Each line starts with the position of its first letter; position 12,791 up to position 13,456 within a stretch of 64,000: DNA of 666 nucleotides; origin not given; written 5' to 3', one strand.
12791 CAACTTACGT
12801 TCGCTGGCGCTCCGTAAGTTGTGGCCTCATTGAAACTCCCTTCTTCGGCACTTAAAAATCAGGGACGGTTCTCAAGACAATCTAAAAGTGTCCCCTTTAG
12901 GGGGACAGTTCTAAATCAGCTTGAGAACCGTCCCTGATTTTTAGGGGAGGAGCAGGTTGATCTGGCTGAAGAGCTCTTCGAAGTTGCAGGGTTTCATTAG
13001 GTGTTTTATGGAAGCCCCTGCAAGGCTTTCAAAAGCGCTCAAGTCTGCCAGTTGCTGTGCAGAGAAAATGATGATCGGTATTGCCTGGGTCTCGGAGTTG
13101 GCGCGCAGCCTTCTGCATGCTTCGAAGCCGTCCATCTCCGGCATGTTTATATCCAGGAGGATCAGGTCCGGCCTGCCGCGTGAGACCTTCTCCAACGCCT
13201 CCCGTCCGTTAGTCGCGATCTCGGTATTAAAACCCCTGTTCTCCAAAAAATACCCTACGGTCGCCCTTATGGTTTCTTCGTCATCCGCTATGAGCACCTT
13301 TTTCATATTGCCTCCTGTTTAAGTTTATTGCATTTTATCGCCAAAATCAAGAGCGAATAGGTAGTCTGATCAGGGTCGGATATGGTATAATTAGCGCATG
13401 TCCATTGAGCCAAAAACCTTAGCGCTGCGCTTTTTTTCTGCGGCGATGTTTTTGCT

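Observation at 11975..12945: Quasi-palindromic 1-kb noncoding locus: divergent tRNA-Ala/tRNA-Leu pair, each followed by the same family of hairpin modules, bracketed by convergent CheY-like regulators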

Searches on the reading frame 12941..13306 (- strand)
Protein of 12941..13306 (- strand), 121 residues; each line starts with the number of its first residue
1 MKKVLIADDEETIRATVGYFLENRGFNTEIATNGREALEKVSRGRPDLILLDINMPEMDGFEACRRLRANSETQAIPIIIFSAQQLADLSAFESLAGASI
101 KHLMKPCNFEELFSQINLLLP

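Call 13: find_encoding_contigs(protein=window:12941-13306:-, flank=10000, max_places=10)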
Protein window:12941-13306:- (121 aa): 11 contigs read that carry it; 10 places shown.
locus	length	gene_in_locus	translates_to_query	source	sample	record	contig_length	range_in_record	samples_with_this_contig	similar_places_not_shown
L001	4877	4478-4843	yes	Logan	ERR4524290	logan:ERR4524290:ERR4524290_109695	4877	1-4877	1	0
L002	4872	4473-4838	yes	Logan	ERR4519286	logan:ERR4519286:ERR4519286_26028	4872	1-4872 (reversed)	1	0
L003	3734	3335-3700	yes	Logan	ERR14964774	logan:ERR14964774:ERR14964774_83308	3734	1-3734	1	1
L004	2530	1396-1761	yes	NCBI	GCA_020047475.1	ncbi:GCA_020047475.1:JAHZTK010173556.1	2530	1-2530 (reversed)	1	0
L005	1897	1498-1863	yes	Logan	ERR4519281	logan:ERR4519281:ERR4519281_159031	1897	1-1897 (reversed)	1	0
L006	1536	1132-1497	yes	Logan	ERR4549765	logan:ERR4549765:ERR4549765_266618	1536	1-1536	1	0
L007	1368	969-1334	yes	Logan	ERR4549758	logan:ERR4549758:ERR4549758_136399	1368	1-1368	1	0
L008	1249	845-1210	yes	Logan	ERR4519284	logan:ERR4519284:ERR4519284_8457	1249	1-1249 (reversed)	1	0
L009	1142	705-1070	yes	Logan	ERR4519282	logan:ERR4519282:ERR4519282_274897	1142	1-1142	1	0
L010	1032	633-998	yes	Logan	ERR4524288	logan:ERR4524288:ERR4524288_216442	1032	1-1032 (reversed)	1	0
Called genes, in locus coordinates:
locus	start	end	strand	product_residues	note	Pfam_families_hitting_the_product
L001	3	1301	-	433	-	?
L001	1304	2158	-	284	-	PF01261:AP_endonuc_2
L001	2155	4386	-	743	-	PF13428:TPR_14 (faint), PF00515:TPR_1 (faint), PF07719:TPR_2 (faint), PF13181:TPR_8 (faint), PF13424:TPR_12 (faint), PF23914:TPR_CcmH_CycH (faint), PF14559:TPR_19 (faint), PF13432:TPR_16 (weak)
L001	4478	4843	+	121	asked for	PF00072:Response_reg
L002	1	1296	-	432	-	?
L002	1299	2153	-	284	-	PF01261:AP_endonuc_2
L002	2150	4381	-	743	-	PF13428:TPR_14 (faint), PF00515:TPR_1 (faint), PF07719:TPR_2 (faint), PF13181:TPR_8 (faint), PF13424:TPR_12 (faint), PF23914:TPR_CcmH_CycH (faint), PF14559:TPR_19 (faint), PF13432:TPR_16 (weak)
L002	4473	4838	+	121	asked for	PF00072:Response_reg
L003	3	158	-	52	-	?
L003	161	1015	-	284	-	PF01261:AP_endonuc_2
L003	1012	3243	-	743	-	PF13428:TPR_14 (faint), PF00515:TPR_1 (faint), PF07719:TPR_2 (faint), PF13181:TPR_8 (faint), PF13424:TPR_12 (faint), PF23914:TPR_CcmH_CycH (faint), PF14559:TPR_19 (faint), PF13432:TPR_16 (weak)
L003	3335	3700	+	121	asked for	PF00072:Response_reg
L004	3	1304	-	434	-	?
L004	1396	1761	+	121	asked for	PF00072:Response_reg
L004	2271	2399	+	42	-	-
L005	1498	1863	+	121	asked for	PF00072:Response_reg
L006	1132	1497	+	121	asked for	PF00072:Response_reg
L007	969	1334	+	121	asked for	PF00072:Response_reg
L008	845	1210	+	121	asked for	PF00072:Response_reg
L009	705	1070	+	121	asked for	PF00072:Response_reg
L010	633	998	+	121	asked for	PF00072:Response_reg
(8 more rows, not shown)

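Call 75: search_protein_families(library=pfam, proteins=[window:12941-13306:-], max_evalue=0.01)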
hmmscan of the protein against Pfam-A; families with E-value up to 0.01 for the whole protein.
window:12941-13306:- (121 aa): 2 families
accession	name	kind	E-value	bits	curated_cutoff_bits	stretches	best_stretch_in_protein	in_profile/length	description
PF00072.30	Response_reg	-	3e-26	92.2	30.2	1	4-116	1-110/111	Response regulator receiver domain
PF23198.2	PDE8A_N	-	9.7e-05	22.7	29.6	1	16-86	25-96/147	PDE8A-like, N-terminal domain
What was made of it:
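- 12941..13306 (-): CheY-like single-domain response regulator, RR(-). PF00072, E = 3e-26 (call 75); call 13.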
